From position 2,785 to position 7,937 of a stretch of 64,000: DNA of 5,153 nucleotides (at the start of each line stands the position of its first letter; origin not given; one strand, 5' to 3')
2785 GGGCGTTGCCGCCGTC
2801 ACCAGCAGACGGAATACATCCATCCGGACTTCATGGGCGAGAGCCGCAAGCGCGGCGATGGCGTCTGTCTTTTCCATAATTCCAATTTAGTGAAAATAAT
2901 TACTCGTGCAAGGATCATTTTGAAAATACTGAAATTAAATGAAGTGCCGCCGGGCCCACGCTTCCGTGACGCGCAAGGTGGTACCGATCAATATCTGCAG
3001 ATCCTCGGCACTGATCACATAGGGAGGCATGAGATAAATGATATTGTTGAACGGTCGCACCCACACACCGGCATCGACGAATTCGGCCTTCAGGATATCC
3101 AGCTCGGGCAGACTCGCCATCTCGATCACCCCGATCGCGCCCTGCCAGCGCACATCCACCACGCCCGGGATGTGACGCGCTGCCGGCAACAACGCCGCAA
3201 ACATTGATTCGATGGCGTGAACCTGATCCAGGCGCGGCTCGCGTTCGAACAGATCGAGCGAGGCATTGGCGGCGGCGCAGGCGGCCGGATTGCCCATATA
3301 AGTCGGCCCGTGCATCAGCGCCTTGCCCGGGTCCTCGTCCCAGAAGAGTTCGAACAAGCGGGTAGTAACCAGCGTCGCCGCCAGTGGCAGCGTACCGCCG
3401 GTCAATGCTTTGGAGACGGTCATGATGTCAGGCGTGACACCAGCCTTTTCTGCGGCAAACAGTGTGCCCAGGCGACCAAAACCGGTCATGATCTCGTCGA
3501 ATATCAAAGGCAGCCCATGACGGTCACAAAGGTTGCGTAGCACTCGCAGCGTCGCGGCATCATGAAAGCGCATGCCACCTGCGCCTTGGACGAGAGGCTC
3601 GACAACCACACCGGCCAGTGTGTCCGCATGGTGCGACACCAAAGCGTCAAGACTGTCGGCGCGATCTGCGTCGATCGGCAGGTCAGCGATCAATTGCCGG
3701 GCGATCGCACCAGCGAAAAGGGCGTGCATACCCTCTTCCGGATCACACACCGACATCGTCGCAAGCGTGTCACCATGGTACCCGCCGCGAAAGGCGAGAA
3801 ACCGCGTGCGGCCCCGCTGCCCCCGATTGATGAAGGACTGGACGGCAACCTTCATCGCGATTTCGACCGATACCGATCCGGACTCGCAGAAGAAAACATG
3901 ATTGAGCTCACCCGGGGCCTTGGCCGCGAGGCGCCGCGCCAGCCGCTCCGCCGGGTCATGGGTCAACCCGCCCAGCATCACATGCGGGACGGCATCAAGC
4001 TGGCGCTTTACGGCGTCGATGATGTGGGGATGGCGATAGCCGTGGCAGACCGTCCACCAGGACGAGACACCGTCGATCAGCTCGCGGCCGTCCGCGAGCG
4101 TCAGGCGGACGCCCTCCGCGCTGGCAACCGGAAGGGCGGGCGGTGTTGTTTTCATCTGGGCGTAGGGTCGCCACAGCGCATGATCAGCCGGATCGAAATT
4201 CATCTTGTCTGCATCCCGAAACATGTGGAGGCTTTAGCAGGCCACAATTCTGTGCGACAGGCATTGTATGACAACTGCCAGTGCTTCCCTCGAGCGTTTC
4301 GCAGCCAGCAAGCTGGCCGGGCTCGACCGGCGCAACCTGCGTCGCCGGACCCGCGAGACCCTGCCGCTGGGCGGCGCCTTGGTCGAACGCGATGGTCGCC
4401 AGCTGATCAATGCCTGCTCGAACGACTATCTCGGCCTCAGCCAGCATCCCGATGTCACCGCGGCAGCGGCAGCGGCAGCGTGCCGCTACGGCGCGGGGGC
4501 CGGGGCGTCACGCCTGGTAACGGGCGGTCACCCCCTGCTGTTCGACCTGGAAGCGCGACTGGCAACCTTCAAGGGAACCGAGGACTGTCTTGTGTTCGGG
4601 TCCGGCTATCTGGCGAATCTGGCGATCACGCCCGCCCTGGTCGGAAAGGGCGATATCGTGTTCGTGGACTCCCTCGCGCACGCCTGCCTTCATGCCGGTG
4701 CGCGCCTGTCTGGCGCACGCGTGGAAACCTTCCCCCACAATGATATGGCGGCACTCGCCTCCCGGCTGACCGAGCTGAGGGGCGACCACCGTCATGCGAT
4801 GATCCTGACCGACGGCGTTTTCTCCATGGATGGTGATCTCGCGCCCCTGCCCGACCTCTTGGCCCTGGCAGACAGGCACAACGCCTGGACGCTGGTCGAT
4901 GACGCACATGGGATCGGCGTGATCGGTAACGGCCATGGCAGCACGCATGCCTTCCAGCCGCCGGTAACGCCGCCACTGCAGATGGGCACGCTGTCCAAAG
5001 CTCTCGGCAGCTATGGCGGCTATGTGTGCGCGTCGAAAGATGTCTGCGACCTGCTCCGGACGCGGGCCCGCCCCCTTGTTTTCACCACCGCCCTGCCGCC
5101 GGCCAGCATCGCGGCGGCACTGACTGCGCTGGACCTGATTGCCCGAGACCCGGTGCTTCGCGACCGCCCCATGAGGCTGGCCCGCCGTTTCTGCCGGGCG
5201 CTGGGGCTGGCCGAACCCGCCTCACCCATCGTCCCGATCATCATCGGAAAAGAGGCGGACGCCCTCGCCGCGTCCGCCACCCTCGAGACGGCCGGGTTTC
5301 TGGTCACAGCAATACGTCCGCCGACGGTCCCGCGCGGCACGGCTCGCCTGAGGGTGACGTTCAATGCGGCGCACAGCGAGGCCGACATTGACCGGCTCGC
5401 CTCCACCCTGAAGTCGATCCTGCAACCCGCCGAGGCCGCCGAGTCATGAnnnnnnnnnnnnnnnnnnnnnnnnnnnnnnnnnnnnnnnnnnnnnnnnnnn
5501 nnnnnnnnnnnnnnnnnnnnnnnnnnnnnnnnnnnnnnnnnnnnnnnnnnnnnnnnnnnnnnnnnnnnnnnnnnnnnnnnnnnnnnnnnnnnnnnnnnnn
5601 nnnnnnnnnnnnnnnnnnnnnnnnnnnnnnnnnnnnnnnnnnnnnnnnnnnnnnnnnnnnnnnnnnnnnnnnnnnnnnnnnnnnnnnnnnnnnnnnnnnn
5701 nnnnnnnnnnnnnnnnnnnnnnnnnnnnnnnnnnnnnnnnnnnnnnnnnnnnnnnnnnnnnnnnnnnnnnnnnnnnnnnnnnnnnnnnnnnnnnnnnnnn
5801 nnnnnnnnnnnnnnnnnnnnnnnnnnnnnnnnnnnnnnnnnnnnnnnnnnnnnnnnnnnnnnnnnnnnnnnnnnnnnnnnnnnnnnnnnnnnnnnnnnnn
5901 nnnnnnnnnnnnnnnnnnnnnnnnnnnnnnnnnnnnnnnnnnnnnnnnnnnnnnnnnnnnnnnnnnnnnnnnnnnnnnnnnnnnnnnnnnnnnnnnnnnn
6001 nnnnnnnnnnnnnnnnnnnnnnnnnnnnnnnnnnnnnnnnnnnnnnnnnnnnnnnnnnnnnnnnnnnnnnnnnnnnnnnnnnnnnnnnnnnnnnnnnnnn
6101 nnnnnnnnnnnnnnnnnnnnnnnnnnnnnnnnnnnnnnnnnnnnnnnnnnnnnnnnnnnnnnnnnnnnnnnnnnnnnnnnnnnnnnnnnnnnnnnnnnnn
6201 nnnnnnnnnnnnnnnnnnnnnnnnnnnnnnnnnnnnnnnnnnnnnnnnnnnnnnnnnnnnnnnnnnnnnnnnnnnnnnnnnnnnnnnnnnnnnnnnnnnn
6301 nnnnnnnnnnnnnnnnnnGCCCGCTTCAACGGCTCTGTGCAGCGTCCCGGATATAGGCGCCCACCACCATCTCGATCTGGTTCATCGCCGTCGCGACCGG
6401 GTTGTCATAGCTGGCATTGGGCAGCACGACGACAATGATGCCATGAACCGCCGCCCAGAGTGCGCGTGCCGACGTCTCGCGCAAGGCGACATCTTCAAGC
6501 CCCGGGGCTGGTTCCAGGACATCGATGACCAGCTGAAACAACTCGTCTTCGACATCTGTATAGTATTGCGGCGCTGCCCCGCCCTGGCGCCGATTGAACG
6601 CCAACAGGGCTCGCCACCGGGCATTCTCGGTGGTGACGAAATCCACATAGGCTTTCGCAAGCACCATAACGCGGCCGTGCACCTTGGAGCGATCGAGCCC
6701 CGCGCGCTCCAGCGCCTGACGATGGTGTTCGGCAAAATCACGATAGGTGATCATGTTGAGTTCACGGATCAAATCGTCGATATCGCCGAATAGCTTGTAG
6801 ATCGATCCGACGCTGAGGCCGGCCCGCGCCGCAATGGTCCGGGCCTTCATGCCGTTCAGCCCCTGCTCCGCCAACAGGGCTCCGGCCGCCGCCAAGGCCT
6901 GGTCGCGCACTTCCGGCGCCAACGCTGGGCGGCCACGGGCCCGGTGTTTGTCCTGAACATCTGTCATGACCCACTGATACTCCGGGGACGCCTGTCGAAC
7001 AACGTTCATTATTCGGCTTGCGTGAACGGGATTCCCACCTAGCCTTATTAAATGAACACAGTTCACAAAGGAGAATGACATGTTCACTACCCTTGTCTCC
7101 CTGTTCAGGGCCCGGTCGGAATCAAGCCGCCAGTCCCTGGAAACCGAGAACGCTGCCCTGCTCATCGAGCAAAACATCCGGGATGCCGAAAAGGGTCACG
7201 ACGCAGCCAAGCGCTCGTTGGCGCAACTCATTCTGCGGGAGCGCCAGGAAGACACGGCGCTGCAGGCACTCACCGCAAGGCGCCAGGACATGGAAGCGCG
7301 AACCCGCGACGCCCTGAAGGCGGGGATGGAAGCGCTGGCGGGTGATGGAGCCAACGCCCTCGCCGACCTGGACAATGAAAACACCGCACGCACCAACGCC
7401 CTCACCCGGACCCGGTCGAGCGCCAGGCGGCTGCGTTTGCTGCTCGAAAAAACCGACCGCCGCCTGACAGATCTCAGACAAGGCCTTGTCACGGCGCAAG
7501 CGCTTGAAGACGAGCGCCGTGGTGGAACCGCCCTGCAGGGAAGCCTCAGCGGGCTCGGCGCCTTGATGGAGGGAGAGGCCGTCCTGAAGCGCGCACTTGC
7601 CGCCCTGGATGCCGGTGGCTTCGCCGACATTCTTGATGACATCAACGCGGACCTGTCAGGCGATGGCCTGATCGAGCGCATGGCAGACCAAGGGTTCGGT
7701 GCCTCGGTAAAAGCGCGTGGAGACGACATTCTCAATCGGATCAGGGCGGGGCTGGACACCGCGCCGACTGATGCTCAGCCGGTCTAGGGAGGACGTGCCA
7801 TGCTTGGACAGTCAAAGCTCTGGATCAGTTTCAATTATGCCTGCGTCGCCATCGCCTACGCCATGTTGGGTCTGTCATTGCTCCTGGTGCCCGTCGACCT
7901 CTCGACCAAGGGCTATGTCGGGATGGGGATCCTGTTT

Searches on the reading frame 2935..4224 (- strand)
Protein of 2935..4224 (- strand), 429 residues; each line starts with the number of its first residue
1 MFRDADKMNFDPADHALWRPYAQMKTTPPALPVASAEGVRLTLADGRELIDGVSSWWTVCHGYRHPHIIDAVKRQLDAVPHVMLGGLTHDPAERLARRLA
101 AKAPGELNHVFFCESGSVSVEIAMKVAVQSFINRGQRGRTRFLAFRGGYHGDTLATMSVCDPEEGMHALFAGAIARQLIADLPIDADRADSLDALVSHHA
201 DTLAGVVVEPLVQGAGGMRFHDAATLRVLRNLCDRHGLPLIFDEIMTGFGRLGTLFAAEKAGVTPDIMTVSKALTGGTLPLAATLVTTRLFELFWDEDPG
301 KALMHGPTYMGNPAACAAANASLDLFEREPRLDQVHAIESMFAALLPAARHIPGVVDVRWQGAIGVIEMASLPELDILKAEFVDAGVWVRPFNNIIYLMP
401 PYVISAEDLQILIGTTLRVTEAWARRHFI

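Call 76: search_protein_families(library=ncbifam, proteins=[window:2935-4224:-], max_evalue=0.00001)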
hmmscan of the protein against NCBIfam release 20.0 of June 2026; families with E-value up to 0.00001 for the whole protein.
window:2935-4224:- (429 aa): 69 families (the best 25 are shown)
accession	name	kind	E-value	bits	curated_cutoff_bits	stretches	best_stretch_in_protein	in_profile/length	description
NF004624.0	PRK05964.1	equivalog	6e-174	578.6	494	1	13-421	10-423/427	adenosylmethionine--8-amino-7-oxononanoate transaminase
TIGR00508.1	bioA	equivalog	6.4e-157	522.4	405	1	17-417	1-415/419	adenosylmethionine--8-amino-7-oxononanoate transaminase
NF005940.0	PRK07986.1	equivalog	6.4e-143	476.3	625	1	6-416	4-417/429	adenosylmethionine--8-amino-7-oxononanoate transaminase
NF005443.0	PRK07030.1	equivalog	1.4e-96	323.8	729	1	15-413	13-437/451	adenosylmethionine--8-amino-7-oxononanoate transaminase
NF052567.1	OmAmTferAptACaul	equivalog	1.1e-76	258.4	500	1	16-415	4-423/431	omega-aminotransferase AptA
NF041821.1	daptide_amino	equivalog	5.6e-75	252.5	450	1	27-413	11-397/405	daptide-type RiPP biosynthesis aminotransferase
NF005683.0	PRK07481.1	subfamily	9.4e-71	239.1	575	2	196-414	211-441/453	hypothetical protein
NF005102.0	PRK06541.1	equivalog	6.4e-70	235.9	574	1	12-369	15-385/460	aspartate aminotransferase family protein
NF002325.0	PRK01278.1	subfamily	3.1e-67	226.9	372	1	31-413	15-379/395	acetylornithine transaminase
NF005447.0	PRK07036.1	equivalog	2.1e-66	224.6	618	1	19-413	23-445/468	aminotransferase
NF005685.0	PRK07483.1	equivalog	1.1e-64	219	485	2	189-369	185-365/444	aspartate aminotransferase family protein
NF005812.0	PRK07678.1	subfamily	1e-62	212.3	488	2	188-369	198-380/451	aminotransferase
TIGR00707.1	argD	subfamily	9.3e-60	202.4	410.05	1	29-411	9-371/381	acetylornithine/succinylornithine family transaminase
NF005682.0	PRK07480.1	subfamily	1.6e-59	201.8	510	1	33-415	39-444/459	aminotransferase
NF005993.0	PRK08117.1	subfamily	2.2e-59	201.2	574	2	197-370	200-368/433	aspartate aminotransferase family protein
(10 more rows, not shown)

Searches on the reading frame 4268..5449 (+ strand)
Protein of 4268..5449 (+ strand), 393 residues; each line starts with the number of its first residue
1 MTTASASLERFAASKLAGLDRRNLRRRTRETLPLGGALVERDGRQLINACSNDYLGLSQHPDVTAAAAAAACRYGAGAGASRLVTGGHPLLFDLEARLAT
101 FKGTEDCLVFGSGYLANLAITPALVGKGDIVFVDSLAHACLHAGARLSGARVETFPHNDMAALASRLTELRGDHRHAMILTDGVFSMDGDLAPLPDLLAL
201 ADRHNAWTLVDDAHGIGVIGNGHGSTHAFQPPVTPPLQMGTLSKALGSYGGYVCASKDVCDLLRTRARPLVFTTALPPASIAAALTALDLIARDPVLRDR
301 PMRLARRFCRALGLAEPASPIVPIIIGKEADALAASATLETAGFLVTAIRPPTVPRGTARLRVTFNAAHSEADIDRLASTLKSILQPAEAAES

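Call 55: search_protein_families(library=pfam, proteins=[window:4268-5449:+], max_evalue=0.01)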
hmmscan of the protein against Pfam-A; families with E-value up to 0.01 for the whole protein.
window:4268-5449:+ (393 aa): 3 families
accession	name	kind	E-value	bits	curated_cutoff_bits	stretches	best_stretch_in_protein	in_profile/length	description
PF00155.27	Aminotran_1_2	-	8.3e-55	186.9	19.7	1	45-380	2-360/361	Aminotransferase class I and II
PF01041.23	DegT_DnrJ_EryC1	-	0.001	18.8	19.8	1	93-223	28-157/360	DegT/DnrJ/EryC1/StrS aminotransferase family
PF01212.27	Beta_elim_lyase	-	0.0016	18.3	27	1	76-159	19-105/288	Beta-eliminating lyase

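Call 76: search_protein_families(library=ncbifam, proteins=[window:4268-5449:+], max_evalue=0.00001)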
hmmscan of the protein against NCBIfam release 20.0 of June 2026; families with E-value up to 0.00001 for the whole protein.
window:4268-5449:+ (393 aa): 11 families
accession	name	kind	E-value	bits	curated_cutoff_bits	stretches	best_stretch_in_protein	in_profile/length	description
TIGR00858.1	bioF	equivalog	3.8e-134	447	426.45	1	25-382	2-365/365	8-amino-7-oxononanoate synthase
TIGR01825.1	gly_Cac_T_rel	subfamily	8.7e-95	317.6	535.4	1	28-382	17-376/385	BioF/Kbl family PLP-dependent acyltransferase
NF005394.0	PRK06939.1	equivalog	2.4e-94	316.3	460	1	14-381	11-387/397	glycine C-acetyltransferase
NF047599.1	SerpalmtaseBetaP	equivalog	4.3e-82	275.9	500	1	42-386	41-391/394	serine palmitoyltransferase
NF047600.1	SerpalmtaseCFB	equivalog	3.3e-78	263.1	640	1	39-386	38-390/395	serine palmitoyltransferase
TIGR01822.1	2am3keto_CoA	equivalog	3.5e-77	260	493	1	39-380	33-382/393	glycine C-acetyltransferase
TIGR01821.1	5aminolev_synth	equivalog_domain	5.4e-73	246.2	338.55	1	27-386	28-395/402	5-aminolevulinate synthase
NF047603.1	SerpalmtaseAlphaP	equivalog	2e-59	201.3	670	1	42-380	43-388/399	serine palmitoyltransferase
NF005526.0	PRK07179.1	equivalog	1.3e-46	159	428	1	43-388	53-399/407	alpha-hydroxyketone-type quorum-sensing autoinducer synthase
NF005697.0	PRK07505.1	subfamily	6.5e-46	156.7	342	1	38-388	42-402/405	hypothetical protein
NF004608.1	PRK05937.1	equivalog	6.4e-40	137.1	399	1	47-386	5-347/366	8-amino-7-oxononanoate synthase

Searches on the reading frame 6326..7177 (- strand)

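Call 6: search_protein_families(library=ncbifam, proteins=[window:6326-7177:-])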
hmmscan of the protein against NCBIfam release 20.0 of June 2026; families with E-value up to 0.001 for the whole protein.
window:6326-7177:- (283 aa): 7 families
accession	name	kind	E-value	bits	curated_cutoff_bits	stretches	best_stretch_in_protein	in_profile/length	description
TIGR03384.1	betaine_BetI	equivalog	1.7e-06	27.8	201.3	1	90-194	9-109/189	choline-binding transcriptional repressor BetI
NF053731.1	TransRegFasRMycb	equivalog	6.6e-06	26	330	1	89-212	11-127/199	HTH-type transcriptional activator FasR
NF008402.0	PRK11202.1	equivalog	1.5e-05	24.8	151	1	96-220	19-136/211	HTH-type transcriptional repressor FabR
NF050111.1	TransRegSACE7040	equivalog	2.9e-05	24.1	250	1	91-182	3-90/186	SACE_7040 family transcriptional regulator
NF001978.0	PRK00767.1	equivalog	6.1e-05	22.9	118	1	90-194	9-111/197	transcriptional regulator BetI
NF041196.1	ScbR_bind_reg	equivalog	0.00012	22.4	150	1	90-249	7-163/191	ScbR family autoregulator-binding transcription factor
NF053516.1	TranRepPrsAVib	equivalog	0.00021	21.2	300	1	90-157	7-74/208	TetR family transcriptional repressor PsrA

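Call 55: search_protein_families(library=pfam, proteins=[window:6326-7177:-], max_evalue=0.01)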
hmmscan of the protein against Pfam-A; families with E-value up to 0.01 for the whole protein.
window:6326-7177:- (283 aa): 2 families
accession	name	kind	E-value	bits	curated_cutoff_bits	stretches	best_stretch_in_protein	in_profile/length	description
PF00440.29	TetR_N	-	3.3e-10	40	24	1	95-140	2-47/47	Bacterial regulatory proteins, tetR family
PF13305.11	TetR_C_33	-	7.6e-10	39.8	26.8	1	173-250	4-80/103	Tetracyclin repressor-like, C-terminal domain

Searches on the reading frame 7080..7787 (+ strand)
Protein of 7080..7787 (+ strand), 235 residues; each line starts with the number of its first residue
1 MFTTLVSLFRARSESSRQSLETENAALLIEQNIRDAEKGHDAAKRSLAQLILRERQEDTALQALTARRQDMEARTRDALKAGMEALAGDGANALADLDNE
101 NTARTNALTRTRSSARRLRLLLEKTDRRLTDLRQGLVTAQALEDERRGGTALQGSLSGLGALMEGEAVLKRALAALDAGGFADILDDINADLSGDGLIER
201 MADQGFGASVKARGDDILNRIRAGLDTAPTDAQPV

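Call 55: search_protein_families(library=pfam, proteins=[window:7080-7787:+], max_evalue=0.01)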
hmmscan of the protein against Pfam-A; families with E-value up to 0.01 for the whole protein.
window:7080-7787:+ (235 aa): 1 family
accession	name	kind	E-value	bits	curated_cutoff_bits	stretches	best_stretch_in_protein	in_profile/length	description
PF04012.17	PspA_IM30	-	5.8e-13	49.4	33.9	1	2-156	3-155/220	PspA/IM30 family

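Call 76: search_protein_families(library=ncbifam, proteins=[window:7080-7787:+], max_evalue=0.00001)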
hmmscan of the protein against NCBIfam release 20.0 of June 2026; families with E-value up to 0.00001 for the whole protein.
window:7080-7787:+ (235 aa): 0 families
